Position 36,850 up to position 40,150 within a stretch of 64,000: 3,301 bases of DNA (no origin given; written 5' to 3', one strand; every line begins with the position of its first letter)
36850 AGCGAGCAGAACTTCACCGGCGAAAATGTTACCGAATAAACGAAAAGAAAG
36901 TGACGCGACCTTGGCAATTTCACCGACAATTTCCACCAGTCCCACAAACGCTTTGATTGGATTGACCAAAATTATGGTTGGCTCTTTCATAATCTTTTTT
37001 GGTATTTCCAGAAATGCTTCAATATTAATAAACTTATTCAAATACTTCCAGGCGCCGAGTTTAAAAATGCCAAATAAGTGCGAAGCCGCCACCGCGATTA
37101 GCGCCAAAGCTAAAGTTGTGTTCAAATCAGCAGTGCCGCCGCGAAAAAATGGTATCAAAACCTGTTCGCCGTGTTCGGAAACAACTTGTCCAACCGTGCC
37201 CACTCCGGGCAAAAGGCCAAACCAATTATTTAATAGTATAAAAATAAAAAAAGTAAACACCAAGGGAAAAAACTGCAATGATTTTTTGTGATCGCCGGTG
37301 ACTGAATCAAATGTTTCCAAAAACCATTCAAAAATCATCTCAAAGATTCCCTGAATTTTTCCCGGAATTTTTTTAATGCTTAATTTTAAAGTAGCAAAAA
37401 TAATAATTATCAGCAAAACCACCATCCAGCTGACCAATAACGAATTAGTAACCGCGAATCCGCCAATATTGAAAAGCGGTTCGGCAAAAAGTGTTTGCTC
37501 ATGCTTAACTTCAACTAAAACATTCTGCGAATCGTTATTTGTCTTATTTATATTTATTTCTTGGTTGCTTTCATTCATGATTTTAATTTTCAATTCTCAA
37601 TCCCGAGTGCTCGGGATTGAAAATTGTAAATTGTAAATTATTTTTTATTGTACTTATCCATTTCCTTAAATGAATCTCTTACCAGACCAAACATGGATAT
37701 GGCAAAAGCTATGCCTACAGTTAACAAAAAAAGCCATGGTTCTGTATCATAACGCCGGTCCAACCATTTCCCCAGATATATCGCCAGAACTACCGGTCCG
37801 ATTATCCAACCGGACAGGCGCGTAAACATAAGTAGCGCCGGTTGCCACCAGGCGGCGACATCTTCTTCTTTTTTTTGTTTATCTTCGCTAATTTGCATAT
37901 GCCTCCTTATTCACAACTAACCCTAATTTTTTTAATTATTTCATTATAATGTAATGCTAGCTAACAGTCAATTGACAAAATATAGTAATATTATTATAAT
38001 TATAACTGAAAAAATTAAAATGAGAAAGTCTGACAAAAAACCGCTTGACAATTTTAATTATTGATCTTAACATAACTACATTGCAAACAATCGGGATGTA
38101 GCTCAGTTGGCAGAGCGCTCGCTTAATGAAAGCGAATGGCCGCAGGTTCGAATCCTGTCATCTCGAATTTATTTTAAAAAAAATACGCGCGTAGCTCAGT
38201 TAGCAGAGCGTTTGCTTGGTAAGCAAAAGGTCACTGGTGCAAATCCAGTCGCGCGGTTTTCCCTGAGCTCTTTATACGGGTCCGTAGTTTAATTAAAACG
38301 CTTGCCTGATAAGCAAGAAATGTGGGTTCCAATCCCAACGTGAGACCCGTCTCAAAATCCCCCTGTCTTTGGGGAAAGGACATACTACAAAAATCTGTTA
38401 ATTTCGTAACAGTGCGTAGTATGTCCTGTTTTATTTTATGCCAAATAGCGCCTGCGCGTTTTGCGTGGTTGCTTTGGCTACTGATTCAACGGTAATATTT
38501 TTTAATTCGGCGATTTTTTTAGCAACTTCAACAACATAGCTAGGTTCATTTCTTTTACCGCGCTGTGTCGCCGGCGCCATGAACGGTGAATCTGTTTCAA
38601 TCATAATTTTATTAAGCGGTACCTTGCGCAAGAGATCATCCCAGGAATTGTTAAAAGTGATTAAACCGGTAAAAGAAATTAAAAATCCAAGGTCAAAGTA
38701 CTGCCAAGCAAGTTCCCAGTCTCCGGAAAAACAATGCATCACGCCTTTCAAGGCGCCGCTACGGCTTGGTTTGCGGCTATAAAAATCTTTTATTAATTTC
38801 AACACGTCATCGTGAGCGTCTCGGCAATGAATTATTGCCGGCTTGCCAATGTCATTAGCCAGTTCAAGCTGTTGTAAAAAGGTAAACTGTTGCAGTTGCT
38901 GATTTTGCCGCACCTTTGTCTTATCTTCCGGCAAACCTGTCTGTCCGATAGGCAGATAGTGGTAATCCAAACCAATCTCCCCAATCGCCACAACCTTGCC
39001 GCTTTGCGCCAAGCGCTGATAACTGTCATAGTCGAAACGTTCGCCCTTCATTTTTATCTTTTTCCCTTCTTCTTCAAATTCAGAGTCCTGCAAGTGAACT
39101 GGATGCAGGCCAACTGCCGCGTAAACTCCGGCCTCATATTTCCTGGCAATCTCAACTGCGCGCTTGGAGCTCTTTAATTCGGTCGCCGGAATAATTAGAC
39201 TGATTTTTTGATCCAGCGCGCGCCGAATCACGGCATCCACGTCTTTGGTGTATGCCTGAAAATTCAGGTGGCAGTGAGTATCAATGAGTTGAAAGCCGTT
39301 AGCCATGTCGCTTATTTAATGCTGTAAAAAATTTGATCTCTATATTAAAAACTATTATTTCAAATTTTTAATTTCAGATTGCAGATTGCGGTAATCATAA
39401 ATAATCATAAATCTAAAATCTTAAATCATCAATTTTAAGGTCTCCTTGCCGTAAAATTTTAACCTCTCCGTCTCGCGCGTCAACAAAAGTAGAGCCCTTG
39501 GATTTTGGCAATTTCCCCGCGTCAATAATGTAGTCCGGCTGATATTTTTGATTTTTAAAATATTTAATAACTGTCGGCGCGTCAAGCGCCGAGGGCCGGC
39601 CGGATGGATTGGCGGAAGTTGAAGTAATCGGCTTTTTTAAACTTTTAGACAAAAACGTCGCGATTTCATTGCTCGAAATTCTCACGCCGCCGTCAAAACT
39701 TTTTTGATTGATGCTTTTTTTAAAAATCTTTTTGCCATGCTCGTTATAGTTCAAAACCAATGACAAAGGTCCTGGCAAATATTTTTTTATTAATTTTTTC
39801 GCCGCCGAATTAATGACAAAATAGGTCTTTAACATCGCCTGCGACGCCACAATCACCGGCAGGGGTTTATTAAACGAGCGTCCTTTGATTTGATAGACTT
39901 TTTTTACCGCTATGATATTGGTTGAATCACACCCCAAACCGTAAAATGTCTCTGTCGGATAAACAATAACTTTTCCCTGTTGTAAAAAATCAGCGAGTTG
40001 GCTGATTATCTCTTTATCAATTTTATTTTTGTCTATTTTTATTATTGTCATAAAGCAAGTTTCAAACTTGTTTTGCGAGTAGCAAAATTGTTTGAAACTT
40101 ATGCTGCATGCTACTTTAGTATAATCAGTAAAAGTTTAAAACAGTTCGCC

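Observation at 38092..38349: Three-gene tRNA cluster in which every member departs from canonical tRNA architecture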

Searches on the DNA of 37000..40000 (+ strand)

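Call 7: search_dna_similar(query=window:37000-40000:+, collection=phages, mode=near, max_rows=30)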
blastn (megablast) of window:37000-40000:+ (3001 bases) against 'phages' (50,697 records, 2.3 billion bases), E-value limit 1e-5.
No match.
